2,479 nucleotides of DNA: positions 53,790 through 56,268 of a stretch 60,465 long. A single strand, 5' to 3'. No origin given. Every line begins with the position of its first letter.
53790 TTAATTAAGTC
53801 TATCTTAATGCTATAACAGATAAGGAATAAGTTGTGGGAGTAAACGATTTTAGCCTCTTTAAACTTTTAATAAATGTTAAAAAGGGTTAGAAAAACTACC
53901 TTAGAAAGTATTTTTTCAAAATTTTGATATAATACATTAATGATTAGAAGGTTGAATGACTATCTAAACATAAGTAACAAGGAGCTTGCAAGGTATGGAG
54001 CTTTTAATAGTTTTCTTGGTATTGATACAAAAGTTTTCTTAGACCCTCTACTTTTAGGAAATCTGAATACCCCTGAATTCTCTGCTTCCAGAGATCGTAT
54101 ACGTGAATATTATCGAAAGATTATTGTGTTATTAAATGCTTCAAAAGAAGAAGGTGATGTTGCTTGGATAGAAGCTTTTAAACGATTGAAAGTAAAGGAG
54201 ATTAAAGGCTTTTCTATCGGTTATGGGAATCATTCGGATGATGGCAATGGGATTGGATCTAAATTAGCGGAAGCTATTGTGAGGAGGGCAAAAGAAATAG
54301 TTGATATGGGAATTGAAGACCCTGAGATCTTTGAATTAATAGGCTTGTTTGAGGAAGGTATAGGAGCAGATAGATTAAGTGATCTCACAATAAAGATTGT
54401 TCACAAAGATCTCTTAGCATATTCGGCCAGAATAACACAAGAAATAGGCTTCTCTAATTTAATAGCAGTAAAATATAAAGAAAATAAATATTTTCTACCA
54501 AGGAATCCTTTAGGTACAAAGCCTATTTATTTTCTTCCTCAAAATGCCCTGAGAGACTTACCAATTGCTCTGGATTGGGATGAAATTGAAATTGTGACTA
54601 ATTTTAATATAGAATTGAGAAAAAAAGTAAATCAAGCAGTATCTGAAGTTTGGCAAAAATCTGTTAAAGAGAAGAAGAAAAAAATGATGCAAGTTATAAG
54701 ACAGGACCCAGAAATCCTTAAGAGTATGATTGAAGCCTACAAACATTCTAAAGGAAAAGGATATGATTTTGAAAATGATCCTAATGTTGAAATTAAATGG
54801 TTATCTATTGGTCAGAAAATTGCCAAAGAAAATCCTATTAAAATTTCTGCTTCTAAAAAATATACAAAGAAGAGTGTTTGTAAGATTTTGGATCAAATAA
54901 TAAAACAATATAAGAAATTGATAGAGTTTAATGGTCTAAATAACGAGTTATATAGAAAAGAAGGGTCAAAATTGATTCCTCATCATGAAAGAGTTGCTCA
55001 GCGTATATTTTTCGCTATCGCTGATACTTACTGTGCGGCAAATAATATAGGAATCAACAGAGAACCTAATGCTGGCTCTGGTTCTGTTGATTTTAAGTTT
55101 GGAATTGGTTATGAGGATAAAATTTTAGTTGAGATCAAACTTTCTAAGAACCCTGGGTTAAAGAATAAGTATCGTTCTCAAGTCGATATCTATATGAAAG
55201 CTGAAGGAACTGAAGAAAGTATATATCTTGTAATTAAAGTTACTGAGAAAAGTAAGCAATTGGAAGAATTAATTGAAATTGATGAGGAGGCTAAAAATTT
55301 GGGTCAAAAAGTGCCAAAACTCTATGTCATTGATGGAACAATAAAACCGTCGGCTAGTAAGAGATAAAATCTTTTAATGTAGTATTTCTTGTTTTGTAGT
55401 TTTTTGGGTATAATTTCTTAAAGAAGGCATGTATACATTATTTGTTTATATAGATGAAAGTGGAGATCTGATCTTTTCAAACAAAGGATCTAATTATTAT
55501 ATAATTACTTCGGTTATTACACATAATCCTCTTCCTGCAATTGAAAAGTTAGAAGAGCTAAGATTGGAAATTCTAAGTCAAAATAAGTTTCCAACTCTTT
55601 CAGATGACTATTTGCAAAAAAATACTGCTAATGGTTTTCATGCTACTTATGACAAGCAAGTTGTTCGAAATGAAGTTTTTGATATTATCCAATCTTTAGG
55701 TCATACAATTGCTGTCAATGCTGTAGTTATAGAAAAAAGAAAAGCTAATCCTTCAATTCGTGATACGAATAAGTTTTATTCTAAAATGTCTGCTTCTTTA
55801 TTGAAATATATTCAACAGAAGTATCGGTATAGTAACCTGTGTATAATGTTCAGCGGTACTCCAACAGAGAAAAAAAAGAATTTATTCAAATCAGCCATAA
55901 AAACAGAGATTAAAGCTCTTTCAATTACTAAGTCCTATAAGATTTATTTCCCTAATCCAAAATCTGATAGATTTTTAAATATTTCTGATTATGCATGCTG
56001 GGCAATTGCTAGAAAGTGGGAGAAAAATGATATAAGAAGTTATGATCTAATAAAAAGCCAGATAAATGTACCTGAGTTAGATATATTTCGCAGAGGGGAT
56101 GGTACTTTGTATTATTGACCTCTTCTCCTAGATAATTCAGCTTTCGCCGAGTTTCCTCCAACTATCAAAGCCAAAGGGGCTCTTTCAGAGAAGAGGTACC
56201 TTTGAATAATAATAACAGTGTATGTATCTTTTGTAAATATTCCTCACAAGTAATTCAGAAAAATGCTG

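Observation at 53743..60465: Right-hand 6.7 kb is an accessory island mixing nuclease-like genes, structured DNA, a rolling-circle Rep and an m5C methyltransferase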

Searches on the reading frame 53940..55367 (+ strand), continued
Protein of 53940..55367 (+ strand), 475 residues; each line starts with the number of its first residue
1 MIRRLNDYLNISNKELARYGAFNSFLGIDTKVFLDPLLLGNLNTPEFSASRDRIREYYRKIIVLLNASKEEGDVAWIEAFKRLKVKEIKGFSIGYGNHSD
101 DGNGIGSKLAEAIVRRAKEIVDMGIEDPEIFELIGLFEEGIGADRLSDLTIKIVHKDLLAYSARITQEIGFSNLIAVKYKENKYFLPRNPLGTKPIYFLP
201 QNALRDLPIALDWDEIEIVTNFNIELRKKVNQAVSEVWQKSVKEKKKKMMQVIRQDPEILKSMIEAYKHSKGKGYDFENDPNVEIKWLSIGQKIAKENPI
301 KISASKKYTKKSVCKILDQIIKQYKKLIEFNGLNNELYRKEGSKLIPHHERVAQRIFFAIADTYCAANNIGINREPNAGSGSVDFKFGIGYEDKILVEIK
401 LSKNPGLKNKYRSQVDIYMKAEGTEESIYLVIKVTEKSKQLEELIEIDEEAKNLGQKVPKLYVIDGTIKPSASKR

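Call 84: find_encoding_contigs(protein=P0123, flank=10000, max_places=3)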
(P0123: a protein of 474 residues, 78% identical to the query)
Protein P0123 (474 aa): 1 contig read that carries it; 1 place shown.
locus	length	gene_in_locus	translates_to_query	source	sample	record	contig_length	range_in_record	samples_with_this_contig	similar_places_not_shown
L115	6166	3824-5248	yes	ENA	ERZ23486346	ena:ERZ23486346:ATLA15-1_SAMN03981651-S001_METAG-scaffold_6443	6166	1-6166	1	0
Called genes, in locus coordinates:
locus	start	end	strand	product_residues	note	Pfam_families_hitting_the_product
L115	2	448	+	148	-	?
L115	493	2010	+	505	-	PF02384:N6_Mtase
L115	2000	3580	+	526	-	PF18135:Type_ISP_C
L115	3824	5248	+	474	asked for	PF28123:DUF8370, PF28130:DUF8371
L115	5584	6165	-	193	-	?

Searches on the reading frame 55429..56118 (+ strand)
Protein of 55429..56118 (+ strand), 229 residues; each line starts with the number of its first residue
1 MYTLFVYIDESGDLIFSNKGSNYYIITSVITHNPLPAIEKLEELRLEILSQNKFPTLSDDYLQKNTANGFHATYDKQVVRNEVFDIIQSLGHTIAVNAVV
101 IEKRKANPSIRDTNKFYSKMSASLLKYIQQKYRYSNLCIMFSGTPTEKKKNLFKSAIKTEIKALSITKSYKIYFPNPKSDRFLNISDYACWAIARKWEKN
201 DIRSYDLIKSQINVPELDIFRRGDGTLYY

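Call 4: search_protein_families(library=pfam, proteins=[window:55429-56118:+], max_evalue=0.01)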
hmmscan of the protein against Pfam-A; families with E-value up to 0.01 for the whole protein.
window:55429-56118:+ (229 aa): 1 family
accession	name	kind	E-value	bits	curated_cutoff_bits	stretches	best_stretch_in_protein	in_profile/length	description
PF12686.12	DUF3800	-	3.6e-10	41.2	21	1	5-196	1-149/149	Protein of unknown function (DUF3800)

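Call 5: search_protein_families(library=phrogs, proteins=[window:55429-56118:+], max_evalue=0.01)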
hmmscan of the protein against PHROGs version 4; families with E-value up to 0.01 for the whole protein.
window:55429-56118:+ (229 aa): 0 families

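Call 6: search_protein_families(library=padloc, proteins=[window:55429-56118:+], max_evalue=0.01)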
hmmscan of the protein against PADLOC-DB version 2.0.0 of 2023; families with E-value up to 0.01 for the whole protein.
window:55429-56118:+ (229 aa): 1 family
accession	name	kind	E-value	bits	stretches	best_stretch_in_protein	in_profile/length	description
PDLC02917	DUF3800_VII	-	1.6e-14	51.9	1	3-205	4-202/233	-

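Call 7: search_protein_families(library=ncbifam, proteins=[window:55429-56118:+], max_evalue=0.01)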
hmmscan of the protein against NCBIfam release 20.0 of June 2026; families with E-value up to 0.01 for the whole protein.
window:55429-56118:+ (229 aa): 0 families

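Call 29: find_encoding_contigs(protein=window:55429-56118:+, flank=10000, max_places=10)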
Protein window:55429-56118:+ (229 aa): 10 contigs read that carry it; 7 places shown.
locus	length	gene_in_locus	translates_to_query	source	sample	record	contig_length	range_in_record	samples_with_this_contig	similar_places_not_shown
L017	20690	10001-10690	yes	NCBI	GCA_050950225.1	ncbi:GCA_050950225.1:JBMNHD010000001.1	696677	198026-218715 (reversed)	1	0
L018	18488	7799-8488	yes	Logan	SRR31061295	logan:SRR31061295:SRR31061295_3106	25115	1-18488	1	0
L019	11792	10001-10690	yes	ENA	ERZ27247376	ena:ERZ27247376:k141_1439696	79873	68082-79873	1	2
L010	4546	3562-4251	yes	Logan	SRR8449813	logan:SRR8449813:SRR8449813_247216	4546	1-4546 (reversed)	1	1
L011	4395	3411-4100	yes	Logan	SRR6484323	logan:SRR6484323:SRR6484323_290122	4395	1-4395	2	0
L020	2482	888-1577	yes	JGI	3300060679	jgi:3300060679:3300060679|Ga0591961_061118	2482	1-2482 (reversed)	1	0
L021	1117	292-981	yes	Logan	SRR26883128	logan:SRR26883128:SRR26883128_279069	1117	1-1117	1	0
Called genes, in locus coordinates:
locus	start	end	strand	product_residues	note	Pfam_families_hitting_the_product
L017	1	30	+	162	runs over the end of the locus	-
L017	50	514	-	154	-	PF04463:2-thiour_desulf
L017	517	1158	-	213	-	PF14681:UPRTase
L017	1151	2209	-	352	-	PF09084:NMT1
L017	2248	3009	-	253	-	PF00528:BPD_transp_1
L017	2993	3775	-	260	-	PF00005:ABC_tran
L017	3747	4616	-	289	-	PF00528:BPD_transp_1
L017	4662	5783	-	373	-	PF01168:Ala_racemase_N, PF00842:Ala_racemase_C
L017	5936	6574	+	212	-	PF09997:DUF2238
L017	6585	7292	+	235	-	PF08713:DNA_alkylation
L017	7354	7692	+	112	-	PF03819:MazG (weak)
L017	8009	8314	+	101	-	-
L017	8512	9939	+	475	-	PF28123:DUF8370, PF28130:DUF8371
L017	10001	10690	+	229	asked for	PF12686:DUF3800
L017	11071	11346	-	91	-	-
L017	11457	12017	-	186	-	PF13650:Asp_protease_2, PF13975:gag-asp_proteas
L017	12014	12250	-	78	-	-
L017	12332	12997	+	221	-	-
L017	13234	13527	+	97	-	PF04026:SpoVG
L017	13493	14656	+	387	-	-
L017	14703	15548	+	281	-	PF09521:RE_NgoPII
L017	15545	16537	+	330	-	PF00145:DNA_methylase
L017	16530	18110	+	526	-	PF00239:Resolvase, PF07508:Recombinase, PF13408:Zn_ribbon_recom (weak)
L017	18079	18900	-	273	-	-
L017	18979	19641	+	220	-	PF13411:MerR_1 (weak)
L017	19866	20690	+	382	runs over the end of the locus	-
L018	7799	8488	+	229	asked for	PF12686:DUF3800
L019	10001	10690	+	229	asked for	PF12686:DUF3800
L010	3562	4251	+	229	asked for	PF12686:DUF3800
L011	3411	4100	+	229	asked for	PF12686:DUF3800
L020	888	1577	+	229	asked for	PF12686:DUF3800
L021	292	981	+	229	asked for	PF12686:DUF3800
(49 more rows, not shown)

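Call 66: search_protein_families(library=pfam, proteins=[L017:13493-14656:+, L017:18979-19641:+, L017:12332-12997:+], max_evalue=0.1)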
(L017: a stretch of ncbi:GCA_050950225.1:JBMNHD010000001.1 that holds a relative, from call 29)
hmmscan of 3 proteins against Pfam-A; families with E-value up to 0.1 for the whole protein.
L017:13493-14656:+ (387 aa): 1 family
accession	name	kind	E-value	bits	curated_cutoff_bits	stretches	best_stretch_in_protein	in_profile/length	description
PF05144.20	Phage_CRI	-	0.00019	21.7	21.7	1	1-232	1-214/232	Replication-associated protein G2P N-terminal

L017:18979-19641:+ (220 aa): 3 families
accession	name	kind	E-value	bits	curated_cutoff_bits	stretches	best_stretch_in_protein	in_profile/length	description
PF13411.12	MerR_1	-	7.2e-06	26.5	21.6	1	8-70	2-65/69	MerR HTH family regulatory protein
PF10055.14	DUF2292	-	0.016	15.3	22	1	183-214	2-33/37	Uncharacterized small protein (DUF2292)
PF21497.3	TcpC-like_C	-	0.041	14.6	27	1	99-129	52-82/109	Conjugal transfer protein-like, C-terminal domain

L017:12332-12997:+ (221 aa): 0 families

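Call 102: search_protein_families(library=pfam, proteins=[L017:16530-18110:+, L017:14703-15548:+, L017:11457-12017:-], max_evalue=0.001)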
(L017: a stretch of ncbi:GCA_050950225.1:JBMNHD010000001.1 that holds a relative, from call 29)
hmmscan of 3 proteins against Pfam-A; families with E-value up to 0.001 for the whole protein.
L017:16530-18110:+ (526 aa): 3 families
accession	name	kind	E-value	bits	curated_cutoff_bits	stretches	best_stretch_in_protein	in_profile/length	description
PF00239.26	Resolvase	-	2.9e-15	57.1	23.3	1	4-156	1-143/145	Resolvase, N terminal domain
PF07508.19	Recombinase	-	4.4e-14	53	21.1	1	186-274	1-100/102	Recombinase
PF13408.12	Zn_ribbon_recom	-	3.7e-06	27.7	25.3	1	290-340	1-55/58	Recombinase zinc beta ribbon domain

L017:14703-15548:+ (281 aa): 1 family
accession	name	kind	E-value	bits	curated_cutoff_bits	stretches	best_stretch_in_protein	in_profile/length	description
PF09521.16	RE_NgoPII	-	8e-104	346.8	25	1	2-263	2-262/262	NgoPII restriction endonuclease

L017:11457-12017:- (186 aa): 3 families
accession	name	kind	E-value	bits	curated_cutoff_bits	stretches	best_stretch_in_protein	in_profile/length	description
PF13975.11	gag-asp_proteas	-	1.6e-09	38.6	28.2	1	36-121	3-90/92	gag-polyprotein putative aspartyl protease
PF13650.11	Asp_protease_2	-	2.5e-09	38.2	24.3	1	37-119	4-89/90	Aspartyl protease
PF03539.19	Spuma_A9PTase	-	0.00025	21.7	21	1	42-96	5-57/163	Spumavirus aspartic protease (A9)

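Call 105: find_homologous_proteins(query=L017:18979-19641:+, max_evalue=1e-20)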
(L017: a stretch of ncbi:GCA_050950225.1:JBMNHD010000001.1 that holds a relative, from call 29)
Query L017:18979-19641:+ (220 aa): 13 proteins with E <= 1e-20 among 248 candidates.
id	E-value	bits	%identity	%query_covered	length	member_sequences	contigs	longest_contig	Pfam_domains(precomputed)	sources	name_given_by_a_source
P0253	9.7e-140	481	100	100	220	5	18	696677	PF13411.13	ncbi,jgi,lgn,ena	ncbi:MAG: MerR family transcriptional regulator [Candidatus Dojkabacteria bacterium]|jgi:DNA-binding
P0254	4.2e-123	427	89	100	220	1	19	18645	-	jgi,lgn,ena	-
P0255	1.2e-119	415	86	100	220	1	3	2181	PF13411.13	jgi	jgi:DNA-binding transcriptional MerR regulator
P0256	6.6e-119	413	87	99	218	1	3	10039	PF13411.13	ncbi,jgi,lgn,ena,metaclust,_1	metaclust:\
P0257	2.8e-112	391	80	100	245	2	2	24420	-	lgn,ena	-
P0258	1.5e-100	353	72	100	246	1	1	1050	-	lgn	-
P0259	4.9e-96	338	72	100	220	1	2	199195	-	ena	-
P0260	1.7e-73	265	59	99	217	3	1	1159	-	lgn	-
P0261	1.1e-70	255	56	99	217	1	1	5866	-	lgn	-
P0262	3.2e-68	247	55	99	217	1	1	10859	-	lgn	-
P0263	3.0e-41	159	62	57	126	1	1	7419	-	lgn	-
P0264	2.5e-36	143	39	100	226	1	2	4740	PF13411.13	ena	-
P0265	7.8e-34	135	38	99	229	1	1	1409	PF13411.13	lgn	-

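Call 106: find_encoding_contigs(protein=P0253, flank=10000, max_places=5)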
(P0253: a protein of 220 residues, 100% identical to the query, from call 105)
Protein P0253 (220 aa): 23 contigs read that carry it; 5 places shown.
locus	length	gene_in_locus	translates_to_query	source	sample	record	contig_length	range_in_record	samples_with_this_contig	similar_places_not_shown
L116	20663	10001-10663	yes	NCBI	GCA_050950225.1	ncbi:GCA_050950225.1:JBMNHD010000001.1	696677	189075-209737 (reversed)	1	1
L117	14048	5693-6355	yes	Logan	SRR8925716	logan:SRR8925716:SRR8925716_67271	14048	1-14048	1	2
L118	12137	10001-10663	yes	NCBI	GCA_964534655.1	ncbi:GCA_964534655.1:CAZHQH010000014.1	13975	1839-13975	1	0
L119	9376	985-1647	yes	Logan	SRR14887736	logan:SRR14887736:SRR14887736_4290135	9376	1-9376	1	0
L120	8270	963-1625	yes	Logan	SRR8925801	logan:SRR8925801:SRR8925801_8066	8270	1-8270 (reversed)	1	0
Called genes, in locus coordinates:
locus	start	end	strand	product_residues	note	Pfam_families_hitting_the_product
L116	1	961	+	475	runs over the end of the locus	PF28123:DUF8370, PF28130:DUF8371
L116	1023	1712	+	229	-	PF12686:DUF3800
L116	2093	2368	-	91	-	-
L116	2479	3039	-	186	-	PF13650:Asp_protease_2, PF13975:gag-asp_proteas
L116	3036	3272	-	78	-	-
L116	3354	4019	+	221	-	-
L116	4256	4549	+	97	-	PF04026:SpoVG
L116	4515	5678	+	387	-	-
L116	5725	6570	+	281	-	PF09521:RE_NgoPII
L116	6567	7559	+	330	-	PF00145:DNA_methylase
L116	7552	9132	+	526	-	PF00239:Resolvase, PF07508:Recombinase, PF13408:Zn_ribbon_recom (weak)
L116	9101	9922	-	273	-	-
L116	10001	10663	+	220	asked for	PF13411:MerR_1 (weak)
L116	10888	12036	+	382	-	-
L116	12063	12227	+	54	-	PF12728:HTH_17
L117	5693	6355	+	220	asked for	PF13411:MerR_1 (weak)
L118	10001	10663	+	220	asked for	PF13411:MerR_1 (weak)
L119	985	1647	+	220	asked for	PF13411:MerR_1 (weak)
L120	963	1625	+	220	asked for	PF13411:MerR_1 (weak)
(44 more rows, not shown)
